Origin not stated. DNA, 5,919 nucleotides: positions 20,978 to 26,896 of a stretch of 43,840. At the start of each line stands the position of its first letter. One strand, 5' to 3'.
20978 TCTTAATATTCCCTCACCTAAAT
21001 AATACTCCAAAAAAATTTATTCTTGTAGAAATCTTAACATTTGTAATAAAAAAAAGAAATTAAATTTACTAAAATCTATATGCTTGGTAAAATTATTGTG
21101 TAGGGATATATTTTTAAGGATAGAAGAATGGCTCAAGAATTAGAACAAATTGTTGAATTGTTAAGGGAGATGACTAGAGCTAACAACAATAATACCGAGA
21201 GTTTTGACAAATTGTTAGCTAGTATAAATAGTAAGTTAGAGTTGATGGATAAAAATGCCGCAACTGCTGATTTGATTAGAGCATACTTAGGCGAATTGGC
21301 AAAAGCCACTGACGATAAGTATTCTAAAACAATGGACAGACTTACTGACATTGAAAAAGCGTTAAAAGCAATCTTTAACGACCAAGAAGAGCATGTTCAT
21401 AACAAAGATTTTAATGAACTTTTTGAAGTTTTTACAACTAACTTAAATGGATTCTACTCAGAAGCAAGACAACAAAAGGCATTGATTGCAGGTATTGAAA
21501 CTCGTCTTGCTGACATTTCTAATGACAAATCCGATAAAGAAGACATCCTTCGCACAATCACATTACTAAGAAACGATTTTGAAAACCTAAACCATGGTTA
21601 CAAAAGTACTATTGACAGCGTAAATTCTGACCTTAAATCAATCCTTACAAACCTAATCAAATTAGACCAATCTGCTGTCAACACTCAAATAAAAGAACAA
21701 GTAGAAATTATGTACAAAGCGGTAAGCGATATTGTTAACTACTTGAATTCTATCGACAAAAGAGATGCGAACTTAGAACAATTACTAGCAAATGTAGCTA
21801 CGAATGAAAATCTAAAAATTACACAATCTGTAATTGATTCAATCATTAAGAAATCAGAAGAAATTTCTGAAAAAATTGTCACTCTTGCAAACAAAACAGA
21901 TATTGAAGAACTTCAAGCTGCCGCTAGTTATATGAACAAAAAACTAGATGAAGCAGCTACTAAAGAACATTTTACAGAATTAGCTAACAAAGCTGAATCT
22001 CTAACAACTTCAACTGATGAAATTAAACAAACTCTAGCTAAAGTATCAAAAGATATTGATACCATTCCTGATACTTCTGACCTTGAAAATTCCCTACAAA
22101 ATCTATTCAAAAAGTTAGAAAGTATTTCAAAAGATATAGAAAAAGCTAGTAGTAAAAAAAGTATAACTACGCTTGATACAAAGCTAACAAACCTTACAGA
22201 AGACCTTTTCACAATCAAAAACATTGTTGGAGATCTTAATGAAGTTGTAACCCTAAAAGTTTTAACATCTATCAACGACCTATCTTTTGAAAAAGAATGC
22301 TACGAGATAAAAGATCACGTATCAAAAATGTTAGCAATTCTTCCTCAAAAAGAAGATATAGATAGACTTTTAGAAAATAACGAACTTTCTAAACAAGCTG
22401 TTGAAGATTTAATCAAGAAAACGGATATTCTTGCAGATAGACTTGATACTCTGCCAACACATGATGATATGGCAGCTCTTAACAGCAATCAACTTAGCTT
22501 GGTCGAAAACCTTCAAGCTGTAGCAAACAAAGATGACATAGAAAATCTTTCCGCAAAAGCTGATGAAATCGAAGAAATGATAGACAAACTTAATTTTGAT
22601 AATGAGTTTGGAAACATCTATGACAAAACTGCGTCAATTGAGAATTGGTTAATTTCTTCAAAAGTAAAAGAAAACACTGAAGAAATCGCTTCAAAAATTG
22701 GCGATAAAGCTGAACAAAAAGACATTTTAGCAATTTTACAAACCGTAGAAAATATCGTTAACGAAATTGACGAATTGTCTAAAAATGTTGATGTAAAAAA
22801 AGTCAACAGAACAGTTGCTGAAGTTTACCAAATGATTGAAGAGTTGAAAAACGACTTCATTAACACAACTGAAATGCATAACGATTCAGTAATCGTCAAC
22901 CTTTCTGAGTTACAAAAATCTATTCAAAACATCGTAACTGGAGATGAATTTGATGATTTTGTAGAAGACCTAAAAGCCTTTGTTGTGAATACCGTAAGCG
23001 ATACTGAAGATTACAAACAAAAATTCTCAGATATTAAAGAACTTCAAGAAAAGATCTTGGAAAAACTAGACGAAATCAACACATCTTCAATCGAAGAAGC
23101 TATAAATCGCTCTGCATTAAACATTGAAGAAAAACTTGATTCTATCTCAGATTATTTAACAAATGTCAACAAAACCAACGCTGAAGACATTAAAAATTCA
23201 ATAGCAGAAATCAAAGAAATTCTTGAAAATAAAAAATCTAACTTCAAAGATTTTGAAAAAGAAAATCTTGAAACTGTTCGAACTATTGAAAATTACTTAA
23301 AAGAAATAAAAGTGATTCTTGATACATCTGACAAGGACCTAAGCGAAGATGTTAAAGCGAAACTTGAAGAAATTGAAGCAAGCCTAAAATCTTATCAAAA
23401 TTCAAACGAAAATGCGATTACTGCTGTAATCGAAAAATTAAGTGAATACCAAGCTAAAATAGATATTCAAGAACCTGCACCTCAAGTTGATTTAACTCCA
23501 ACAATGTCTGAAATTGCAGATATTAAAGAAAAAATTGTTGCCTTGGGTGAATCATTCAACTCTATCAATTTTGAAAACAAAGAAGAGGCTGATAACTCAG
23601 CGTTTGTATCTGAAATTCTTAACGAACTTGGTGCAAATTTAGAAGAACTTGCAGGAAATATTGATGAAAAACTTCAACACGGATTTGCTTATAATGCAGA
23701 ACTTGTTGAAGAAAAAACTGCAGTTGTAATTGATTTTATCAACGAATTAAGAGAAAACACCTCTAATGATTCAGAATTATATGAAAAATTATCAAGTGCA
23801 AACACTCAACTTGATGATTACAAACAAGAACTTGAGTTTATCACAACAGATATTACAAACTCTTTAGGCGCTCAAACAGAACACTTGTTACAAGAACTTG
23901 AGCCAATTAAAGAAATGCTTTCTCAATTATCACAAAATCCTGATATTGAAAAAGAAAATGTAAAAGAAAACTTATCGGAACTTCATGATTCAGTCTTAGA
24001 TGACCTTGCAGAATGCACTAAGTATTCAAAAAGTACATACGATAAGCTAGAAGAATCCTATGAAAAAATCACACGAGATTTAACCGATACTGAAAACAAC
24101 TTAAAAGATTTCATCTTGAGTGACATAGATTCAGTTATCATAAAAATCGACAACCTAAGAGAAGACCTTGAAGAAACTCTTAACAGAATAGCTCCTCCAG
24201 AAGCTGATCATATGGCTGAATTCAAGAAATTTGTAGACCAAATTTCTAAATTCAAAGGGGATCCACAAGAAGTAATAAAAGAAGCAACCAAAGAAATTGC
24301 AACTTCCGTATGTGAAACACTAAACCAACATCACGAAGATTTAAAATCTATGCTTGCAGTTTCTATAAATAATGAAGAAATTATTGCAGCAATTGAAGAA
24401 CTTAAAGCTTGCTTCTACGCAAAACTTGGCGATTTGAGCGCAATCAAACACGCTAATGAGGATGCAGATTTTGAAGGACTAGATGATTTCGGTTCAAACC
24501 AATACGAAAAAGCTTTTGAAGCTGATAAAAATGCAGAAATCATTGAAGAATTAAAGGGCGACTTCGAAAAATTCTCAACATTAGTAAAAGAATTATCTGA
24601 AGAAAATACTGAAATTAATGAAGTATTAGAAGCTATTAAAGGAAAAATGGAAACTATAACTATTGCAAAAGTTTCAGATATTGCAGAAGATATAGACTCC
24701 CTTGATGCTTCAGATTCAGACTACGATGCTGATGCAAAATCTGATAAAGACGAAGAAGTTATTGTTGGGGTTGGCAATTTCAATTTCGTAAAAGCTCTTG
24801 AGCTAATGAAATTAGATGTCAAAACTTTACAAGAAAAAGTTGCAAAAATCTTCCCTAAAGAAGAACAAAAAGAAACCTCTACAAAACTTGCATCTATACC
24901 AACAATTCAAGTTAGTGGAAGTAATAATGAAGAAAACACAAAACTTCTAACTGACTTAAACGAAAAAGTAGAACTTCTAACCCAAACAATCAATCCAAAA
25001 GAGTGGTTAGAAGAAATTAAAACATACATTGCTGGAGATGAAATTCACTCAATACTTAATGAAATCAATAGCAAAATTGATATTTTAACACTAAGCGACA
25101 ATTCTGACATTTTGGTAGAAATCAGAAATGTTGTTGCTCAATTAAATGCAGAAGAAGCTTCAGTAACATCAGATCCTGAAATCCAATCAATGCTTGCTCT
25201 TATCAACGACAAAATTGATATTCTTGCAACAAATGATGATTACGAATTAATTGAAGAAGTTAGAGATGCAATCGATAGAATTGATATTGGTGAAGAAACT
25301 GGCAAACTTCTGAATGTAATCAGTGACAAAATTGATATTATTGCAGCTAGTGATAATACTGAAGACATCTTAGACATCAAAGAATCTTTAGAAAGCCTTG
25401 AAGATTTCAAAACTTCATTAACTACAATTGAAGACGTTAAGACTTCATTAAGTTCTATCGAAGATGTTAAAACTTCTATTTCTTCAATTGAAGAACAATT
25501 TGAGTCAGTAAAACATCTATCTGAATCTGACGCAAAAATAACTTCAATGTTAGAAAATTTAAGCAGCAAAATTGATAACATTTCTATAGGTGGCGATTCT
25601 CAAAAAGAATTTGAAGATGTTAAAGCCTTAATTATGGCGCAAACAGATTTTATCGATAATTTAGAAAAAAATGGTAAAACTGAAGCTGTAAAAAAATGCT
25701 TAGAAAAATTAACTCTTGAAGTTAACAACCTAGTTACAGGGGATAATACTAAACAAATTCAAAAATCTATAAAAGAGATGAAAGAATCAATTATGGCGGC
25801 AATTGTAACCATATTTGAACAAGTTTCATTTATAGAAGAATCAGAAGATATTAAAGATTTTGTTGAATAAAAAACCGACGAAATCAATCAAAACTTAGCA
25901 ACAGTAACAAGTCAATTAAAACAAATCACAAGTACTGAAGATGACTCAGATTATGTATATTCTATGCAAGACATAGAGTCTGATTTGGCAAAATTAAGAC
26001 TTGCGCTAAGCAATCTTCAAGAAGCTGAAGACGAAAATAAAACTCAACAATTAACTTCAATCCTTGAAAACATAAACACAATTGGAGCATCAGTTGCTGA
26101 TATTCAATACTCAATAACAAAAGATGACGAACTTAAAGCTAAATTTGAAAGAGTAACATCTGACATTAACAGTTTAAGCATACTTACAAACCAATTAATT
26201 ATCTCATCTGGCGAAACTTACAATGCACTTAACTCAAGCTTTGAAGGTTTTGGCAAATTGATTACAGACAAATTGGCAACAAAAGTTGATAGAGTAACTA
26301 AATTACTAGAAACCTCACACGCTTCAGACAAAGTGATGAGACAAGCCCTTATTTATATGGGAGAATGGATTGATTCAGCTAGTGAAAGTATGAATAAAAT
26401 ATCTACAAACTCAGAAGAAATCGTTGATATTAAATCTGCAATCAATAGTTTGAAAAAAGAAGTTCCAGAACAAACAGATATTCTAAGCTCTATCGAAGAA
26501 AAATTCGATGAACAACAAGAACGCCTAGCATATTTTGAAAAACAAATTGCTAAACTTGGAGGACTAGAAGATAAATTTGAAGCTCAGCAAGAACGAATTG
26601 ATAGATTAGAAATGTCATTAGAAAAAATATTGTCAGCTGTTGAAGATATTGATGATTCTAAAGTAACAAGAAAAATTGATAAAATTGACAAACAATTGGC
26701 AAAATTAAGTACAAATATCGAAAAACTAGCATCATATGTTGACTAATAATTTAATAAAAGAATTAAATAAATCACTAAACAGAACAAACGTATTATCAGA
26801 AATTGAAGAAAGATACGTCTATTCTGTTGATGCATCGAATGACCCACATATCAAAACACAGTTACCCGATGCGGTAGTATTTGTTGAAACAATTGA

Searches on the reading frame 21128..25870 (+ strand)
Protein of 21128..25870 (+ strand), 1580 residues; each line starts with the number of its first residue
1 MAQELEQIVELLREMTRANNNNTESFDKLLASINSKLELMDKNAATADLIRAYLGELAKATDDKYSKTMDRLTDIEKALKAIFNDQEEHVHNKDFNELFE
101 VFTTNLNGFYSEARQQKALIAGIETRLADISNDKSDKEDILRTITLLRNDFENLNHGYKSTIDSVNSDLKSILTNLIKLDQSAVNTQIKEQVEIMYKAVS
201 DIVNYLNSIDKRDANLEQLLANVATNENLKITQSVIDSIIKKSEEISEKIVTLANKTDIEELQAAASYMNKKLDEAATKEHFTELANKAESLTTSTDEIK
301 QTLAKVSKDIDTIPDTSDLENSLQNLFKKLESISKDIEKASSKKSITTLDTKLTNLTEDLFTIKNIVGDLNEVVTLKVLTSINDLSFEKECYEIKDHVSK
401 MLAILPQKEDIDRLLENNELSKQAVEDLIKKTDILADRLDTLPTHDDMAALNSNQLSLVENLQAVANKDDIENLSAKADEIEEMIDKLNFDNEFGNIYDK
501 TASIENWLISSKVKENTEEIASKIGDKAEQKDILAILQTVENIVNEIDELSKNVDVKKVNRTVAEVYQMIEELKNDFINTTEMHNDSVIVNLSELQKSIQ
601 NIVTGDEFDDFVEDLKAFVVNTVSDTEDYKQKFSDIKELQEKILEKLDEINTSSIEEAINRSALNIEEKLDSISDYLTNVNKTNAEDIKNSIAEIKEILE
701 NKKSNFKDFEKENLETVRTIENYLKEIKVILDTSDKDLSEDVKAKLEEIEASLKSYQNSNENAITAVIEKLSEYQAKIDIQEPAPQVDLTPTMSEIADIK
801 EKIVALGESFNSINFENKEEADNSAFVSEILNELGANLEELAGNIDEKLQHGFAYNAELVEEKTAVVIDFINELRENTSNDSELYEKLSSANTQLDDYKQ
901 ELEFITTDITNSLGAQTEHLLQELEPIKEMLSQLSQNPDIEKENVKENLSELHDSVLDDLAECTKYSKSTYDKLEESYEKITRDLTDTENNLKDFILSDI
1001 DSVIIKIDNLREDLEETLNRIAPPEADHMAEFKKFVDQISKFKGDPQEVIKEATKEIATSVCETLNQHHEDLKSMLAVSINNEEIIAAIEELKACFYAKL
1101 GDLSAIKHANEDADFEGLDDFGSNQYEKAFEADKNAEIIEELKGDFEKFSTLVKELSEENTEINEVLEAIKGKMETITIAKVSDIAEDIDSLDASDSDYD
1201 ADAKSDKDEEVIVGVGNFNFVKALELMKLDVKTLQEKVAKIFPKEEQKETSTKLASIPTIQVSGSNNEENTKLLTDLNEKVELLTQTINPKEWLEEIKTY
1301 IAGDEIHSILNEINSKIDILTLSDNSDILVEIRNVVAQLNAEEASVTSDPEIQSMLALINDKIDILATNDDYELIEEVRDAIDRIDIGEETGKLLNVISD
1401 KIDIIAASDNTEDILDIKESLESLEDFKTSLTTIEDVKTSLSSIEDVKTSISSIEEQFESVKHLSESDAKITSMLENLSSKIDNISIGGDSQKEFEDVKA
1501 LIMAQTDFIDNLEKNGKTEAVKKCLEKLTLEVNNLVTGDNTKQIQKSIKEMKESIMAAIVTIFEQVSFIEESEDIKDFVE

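Call 10: search_protein_families(library=pfam, proteins=[window:21128-25870:+], max_evalue=0.001)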
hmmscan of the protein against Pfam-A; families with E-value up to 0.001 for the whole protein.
window:21128-25870:+ (1580 aa): 0 families

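Call 54: search_protein_families(library=ncbifam, proteins=[window:21128-25870:+], max_evalue=0.1)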
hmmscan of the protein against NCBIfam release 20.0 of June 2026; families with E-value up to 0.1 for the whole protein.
window:21128-25870:+ (1580 aa): 2 families
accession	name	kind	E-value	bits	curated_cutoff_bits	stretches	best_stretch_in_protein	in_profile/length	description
TIGR02169.1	SMC_prok_A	equivalog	0.00012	20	729.4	1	736-991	241-499/1165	chromosome segregation protein SMC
TIGR02168.1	SMC_prok_B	equivalog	0.00051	17.9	567.35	1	663-1020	695-1042/1181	chromosome segregation protein SMC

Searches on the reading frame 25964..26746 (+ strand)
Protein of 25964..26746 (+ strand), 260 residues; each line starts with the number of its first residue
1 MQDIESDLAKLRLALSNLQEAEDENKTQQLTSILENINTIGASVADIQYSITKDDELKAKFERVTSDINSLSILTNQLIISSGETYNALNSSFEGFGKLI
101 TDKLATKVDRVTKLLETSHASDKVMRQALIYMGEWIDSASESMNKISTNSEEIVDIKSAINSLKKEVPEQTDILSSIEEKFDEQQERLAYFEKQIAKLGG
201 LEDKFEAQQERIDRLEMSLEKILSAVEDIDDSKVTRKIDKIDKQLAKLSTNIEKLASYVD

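Call 10: search_protein_families(library=pfam, proteins=[window:25964-26746:+], max_evalue=0.001)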
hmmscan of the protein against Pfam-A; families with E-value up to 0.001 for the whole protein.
window:25964-26746:+ (260 aa): 3 families
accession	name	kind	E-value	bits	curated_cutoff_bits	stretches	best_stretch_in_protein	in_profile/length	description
PF10046.14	BLOC1_2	-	3e-06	27.9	33.4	0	177-230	32-85/96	Biogenesis of lysosome-related organelles complex-1 subunit 2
PF05531.17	NPV_P10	-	4.4e-05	24.3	29.8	0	176-224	15-63/75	Nucleopolyhedrovirus P10 protein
PF04513.17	Baculo_PEP_C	-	0.00019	22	38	0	143-252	4-101/140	Baculovirus polyhedron envelope protein, PEP, C terminus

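Call 37: search_protein_families(library=pfam, proteins=[window:25964-26746:+], max_evalue=0.01)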
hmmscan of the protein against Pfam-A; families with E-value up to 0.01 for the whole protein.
window:25964-26746:+ (260 aa): 5 families
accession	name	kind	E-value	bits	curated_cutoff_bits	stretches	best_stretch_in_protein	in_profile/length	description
PF10046.14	BLOC1_2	-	3e-06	27.9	33.4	0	177-230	32-85/96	Biogenesis of lysosome-related organelles complex-1 subunit 2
PF05531.17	NPV_P10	-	4.4e-05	24.3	29.8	0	176-224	15-63/75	Nucleopolyhedrovirus P10 protein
PF04513.17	Baculo_PEP_C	-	0.00019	22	38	1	143-252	4-101/140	Baculovirus polyhedron envelope protein, PEP, C terminus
PF13907.11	CHD1-like_C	-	0.0012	19.7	28.3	0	52-108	6-62/96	Chromodomain-helicase-DNA-binding protein 1-like, C-terminal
PF07309.16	FlaF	-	0.0029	18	23.6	0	113-160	61-109/113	Flagellar protein FlaF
